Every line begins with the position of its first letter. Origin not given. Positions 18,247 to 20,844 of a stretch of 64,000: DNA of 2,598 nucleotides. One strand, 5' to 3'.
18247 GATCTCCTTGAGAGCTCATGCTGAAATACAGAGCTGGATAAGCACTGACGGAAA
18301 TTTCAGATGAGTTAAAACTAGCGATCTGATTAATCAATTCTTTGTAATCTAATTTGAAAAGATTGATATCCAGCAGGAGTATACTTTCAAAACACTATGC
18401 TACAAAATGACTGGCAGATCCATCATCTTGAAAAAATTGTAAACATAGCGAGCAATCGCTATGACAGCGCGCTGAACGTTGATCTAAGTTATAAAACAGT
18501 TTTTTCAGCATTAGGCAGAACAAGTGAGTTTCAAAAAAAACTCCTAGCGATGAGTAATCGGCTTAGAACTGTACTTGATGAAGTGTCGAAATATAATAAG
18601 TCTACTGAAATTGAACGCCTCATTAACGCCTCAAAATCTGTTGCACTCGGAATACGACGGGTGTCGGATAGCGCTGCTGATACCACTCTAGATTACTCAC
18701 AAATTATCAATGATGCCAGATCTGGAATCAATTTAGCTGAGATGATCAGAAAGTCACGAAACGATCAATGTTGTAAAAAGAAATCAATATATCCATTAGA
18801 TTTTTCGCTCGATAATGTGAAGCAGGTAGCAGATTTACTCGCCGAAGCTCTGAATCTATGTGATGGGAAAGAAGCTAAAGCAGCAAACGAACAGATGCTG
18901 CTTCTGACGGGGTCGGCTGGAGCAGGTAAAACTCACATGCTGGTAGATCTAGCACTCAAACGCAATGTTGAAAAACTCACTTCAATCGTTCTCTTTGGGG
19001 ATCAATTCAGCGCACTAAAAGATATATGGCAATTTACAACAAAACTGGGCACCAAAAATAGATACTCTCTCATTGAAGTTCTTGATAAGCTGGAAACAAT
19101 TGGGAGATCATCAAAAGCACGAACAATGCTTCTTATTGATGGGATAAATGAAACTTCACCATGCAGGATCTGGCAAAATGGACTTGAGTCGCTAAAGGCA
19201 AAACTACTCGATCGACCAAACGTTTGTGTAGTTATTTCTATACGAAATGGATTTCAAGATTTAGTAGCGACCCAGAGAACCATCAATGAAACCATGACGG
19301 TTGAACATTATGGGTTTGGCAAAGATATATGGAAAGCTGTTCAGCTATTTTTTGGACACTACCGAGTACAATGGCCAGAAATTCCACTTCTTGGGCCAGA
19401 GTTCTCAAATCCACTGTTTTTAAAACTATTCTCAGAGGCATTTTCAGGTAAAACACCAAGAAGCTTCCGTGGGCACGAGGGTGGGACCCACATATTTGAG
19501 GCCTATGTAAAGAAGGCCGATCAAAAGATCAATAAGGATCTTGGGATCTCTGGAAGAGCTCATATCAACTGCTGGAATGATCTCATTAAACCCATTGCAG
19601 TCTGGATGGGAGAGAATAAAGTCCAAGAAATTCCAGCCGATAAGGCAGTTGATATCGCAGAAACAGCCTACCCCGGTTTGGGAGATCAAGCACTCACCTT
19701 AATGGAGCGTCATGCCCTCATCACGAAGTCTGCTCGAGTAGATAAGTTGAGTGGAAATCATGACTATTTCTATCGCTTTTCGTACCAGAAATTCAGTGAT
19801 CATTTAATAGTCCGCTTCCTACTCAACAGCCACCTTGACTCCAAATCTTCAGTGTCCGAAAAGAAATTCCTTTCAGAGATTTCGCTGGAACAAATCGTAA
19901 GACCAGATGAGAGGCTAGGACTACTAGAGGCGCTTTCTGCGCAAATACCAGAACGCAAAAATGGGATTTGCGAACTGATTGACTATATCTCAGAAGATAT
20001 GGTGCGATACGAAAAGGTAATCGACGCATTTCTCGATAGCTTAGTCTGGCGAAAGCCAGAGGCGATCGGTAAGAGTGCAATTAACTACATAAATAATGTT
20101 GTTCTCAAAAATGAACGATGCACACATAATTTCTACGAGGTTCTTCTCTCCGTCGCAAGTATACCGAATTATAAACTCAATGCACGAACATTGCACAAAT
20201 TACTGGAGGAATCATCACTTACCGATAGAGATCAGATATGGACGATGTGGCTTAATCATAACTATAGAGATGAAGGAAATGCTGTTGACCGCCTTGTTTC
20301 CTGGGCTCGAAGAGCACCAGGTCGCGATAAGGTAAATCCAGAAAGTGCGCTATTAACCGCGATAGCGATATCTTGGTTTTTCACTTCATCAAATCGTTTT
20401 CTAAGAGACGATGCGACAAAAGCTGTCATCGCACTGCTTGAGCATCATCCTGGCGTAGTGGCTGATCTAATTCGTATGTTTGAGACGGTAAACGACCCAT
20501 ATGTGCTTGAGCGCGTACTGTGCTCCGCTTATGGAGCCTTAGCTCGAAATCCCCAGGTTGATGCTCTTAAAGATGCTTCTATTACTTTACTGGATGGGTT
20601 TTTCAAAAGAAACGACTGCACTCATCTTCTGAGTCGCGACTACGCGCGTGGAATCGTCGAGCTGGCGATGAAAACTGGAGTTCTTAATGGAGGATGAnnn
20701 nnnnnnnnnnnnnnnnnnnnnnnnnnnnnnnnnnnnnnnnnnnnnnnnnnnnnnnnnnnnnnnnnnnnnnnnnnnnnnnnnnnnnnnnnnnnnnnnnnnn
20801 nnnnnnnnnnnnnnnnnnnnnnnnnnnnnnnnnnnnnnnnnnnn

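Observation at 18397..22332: A 1311-codon STAND-like NTPase reading frame interrupted by a single in-frame TGA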

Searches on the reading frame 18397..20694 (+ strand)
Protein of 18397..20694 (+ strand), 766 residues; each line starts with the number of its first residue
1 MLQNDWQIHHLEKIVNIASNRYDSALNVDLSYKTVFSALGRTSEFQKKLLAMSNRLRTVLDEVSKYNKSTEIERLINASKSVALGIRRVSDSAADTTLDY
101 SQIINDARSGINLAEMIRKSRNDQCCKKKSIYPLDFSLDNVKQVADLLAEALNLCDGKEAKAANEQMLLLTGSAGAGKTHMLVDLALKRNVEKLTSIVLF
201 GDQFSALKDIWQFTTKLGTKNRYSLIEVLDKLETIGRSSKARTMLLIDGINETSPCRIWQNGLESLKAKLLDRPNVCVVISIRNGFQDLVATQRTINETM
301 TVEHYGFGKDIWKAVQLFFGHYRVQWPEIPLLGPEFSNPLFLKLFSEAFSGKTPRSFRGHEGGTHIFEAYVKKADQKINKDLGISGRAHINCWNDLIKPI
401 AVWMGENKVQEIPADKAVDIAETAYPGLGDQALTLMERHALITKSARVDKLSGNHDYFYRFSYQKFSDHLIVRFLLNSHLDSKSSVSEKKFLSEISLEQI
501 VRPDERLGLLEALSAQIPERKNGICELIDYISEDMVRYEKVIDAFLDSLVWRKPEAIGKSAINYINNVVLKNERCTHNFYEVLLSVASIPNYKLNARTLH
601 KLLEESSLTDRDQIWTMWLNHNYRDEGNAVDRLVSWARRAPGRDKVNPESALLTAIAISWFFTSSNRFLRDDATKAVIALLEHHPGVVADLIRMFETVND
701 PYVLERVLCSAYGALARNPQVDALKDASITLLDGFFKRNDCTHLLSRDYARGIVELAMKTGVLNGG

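Call 6: search_protein_families(library=pfam, proteins=[window:18397-20694:+], max_evalue=0.01)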
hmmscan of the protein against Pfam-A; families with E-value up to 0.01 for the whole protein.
window:18397-20694:+ (766 aa): 4 families
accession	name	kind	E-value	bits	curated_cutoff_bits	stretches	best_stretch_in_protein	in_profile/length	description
PF13401.12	AAA_22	-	2.8e-05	24.9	27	1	164-288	4-128/130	AAA domain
PF05729.18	NACHT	-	0.00017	21.9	26.7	1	167-309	2-153/167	NACHT domain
PF13245.12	AAA_19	-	0.0071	17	25.1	0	161-185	7-31/134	AAA domain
PF02562.22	PhoH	-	0.0078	16.2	27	0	164-245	18-100/205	PhoH-like protein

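Call 7: search_protein_families(library=padloc, proteins=[window:18397-20694:+], max_evalue=0.01)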
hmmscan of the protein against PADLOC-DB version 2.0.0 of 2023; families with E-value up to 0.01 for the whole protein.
window:18397-20694:+ (766 aa): 9 families
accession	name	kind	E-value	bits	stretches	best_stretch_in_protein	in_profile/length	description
PDLC02164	Avs2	-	1.8e-183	610.7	1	2-763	171-938/1504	-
PDLC02162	Avs2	-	3.5e-142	473.9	1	2-758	168-915/1379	-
PDLC02165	Avs2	-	4.8e-125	416.9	1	2-758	38-817/1375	-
PDLC02163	Avs2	-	3.4e-113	377.6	1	6-761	239-1018/1576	-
PDLC02161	Avs2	-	5.4e-104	347.1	1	3-764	170-944/1499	-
PDLC02166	Avs2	-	1.5e-69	232.8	1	156-763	327-925/1498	-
PDLC04702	PDC-M54A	-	0.00038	16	1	156-232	308-381/1621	-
PDLC02372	Nhi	-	0.007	13.1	0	163-202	197-236/470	-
PDLC02196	IetA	-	0.0092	13.4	0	46-186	19-143/374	-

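Call 17: list_cluster_members(proteins=[window:18397-20694:+, window:20824-22329:+, window:10446-13343:+, window:13366-15231:+, window:15236-18211:+, window:40018-41778:-, window:46506-48782:-, window:52114-55137:+, window:55402-58011:-, window:60810-62141:-])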
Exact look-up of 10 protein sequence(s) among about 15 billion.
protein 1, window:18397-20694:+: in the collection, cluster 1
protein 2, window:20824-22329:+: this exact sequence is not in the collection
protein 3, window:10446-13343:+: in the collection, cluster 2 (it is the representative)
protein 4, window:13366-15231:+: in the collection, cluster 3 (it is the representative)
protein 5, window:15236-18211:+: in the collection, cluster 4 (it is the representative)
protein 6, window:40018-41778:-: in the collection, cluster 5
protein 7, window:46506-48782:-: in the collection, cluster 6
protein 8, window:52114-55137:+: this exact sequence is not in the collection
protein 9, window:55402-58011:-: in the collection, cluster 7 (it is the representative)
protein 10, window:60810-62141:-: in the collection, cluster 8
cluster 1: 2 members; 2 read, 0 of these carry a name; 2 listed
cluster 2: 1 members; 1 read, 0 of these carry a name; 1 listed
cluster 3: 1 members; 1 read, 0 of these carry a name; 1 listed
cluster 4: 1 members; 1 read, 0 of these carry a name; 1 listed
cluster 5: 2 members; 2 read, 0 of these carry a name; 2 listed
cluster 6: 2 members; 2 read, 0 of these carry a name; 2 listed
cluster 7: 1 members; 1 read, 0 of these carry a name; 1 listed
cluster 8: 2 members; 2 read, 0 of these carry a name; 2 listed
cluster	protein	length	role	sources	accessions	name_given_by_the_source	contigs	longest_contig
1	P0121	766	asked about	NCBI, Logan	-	-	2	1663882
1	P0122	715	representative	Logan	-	-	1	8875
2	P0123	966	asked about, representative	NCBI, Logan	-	-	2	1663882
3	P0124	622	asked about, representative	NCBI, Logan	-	-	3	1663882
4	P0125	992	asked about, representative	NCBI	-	-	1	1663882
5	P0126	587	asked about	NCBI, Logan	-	-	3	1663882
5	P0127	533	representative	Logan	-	-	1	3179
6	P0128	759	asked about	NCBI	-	-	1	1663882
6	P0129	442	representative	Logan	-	-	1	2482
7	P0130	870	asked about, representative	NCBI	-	-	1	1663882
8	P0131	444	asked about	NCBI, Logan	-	-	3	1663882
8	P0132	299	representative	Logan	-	-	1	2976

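Call 18: find_encoding_contigs(protein=window:18397-20694:+, flank=10000, max_places=6)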
Protein window:18397-20694:+ (766 aa): 2 contigs read that carry it; 2 places shown.
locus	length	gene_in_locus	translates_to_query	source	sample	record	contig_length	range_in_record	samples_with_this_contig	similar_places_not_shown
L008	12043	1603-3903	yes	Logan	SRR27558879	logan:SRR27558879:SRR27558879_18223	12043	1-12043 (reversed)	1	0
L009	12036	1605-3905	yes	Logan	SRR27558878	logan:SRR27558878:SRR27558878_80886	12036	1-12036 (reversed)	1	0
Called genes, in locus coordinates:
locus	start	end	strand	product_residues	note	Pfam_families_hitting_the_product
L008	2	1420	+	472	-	?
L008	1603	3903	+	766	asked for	-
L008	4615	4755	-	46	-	-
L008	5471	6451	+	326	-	-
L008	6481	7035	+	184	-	PF00881:Nitroreductase (faint), PF14512:TM1586_NiRdase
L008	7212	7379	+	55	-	-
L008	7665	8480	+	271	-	PF01113:DapB_N (weak), PF05173:DapB_C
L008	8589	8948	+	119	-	PF01740:STAS, PF13466:STAS_2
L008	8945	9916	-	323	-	PF02355:SecD_SecF_C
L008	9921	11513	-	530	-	PF21760:SecD_1st, PF22599:SecDF_P1_head, PF02355:SecD_SecF_C, PF03176:MMPL (weak)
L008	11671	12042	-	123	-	?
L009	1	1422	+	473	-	?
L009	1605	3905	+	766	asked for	-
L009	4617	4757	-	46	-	-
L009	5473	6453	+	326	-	-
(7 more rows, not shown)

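Call 20: find_encoding_contigs(protein=P0122, flank=10000, max_places=6)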
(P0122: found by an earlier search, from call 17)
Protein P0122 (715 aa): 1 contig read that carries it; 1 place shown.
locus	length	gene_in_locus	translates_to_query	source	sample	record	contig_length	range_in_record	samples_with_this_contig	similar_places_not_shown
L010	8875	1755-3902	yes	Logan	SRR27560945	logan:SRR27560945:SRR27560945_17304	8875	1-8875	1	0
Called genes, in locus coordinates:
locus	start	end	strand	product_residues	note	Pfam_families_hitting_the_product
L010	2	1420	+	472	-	?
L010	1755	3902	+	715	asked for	-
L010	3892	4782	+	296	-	-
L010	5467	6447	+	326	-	-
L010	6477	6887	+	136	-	PF00881:Nitroreductase (faint), PF14512:TM1586_NiRdase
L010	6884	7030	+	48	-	PF14512:TM1586_NiRdase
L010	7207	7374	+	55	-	-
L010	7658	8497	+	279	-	PF01113:DapB_N (weak), PF05173:DapB_C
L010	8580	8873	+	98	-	?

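Call 55: search_protein_families(library=ncbifam, proteins=[window:18397-20694:+], max_evalue=0.001)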
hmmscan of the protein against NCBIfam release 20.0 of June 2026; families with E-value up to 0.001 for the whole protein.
window:18397-20694:+ (766 aa): 1 family
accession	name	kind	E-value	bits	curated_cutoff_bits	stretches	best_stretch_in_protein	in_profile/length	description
NF041813.1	Avs2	equivalog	7.1e-165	551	1000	1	19-761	5-763/1317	AVAST type 2 anti-phage system protein Avs2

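Call 68: search_dna_similar(query=window:18397-20694:+, collection=plasmids, mode=protein, max_rows=10)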
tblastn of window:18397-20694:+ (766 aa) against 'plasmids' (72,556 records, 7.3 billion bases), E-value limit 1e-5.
Records with a match: 79; places in all: 79; records where one place covers at least 80% of the query: 36.
Best place of each record, by identity: <60% 79.
By first word of the organism name: Burkholderia 38; Vibrio 16; Streptomyces 3; Moraxella 3; Bacillus 3; Acetobacter 2; Deinococcus 2; Halobacterium 1; Haloplanus 1; Rhodothermus 1; and 9 more.
By predicted mobility (MOB-suite, as given by PLSDB): non-mobilizable 49; conjugative 24; mobilizable 6.
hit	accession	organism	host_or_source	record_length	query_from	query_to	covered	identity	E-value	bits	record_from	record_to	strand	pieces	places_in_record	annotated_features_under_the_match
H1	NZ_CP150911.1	Vibrio parahaemolyticus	Penaeus vannamei,cell culture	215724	2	763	99%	28.9%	4e-72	265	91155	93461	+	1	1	avs2: AVAST type 2 anti-phage system protein Avs2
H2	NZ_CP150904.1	Vibrio parahaemolyticus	-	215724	2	763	99%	28.9%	4e-72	265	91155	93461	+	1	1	avs2: AVAST type 2 anti-phage system protein Avs2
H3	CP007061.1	Halobacterium sp. DL1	-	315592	18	759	97%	29.1%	1e-89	316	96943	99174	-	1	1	none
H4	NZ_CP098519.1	Haloplanus sp. HW8-1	cell culture,salt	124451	15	756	97%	28.8%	2e-86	306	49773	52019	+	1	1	HNH endonuclease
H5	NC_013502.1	Rhodothermus marinus DSM 4252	-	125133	5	762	99%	27.5%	3e-78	283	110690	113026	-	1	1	avs2: AVAST type 2 anti-phage system protein Avs2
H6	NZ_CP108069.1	Streptomyces sp. NBC_00272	-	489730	5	764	99%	25.8%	4e-53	207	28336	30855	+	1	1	hypothetical protein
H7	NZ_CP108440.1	Streptomyces sp. NBC_01278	-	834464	5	764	99%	25.8%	4e-53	207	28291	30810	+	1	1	hypothetical protein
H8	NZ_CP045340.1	Vibrio sp. THAF190c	pure culture,Surface of a polyethylene ...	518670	1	766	100%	25.2%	2e-44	181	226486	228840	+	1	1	ATP-binding protein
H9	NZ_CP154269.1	Vibrio harveyi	large yellow croaker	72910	1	766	100%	25.0%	2e-46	187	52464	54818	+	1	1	ATP-binding protein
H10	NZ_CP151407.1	Azonexus hydrophilus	metagenomic assembly,groundwater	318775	20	763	97%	25.5%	8e-52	203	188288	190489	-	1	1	hypothetical protein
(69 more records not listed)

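Call 69: search_dna_similar(query=window:18397-20694:+, collection=phages, mode=protein, max_rows=10)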
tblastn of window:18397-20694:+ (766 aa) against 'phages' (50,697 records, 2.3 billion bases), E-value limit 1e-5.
Records with a match: 2; places in all: 3; records where one place covers at least 80% of the query: 0.
Best place of each record, by identity: <60% 2.
By first word of the organism name: Bacteriophage 1; Staphylococcus 1.
By host as written in the record: - 1; methicillin-resistant Staphylococcus aureus spa type t127 1.
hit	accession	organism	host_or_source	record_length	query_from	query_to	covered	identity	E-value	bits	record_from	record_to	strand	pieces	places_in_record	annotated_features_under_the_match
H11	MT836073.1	Bacteriophage sp.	human fecal samples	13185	165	737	75%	22.3%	2e-15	87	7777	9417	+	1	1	record has no annotation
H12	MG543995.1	Staphylococcus phage UPMK_1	methicillin-resistant Staphylococcus ...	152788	462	755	38%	29.6%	8e-26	120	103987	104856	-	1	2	hypothetical protein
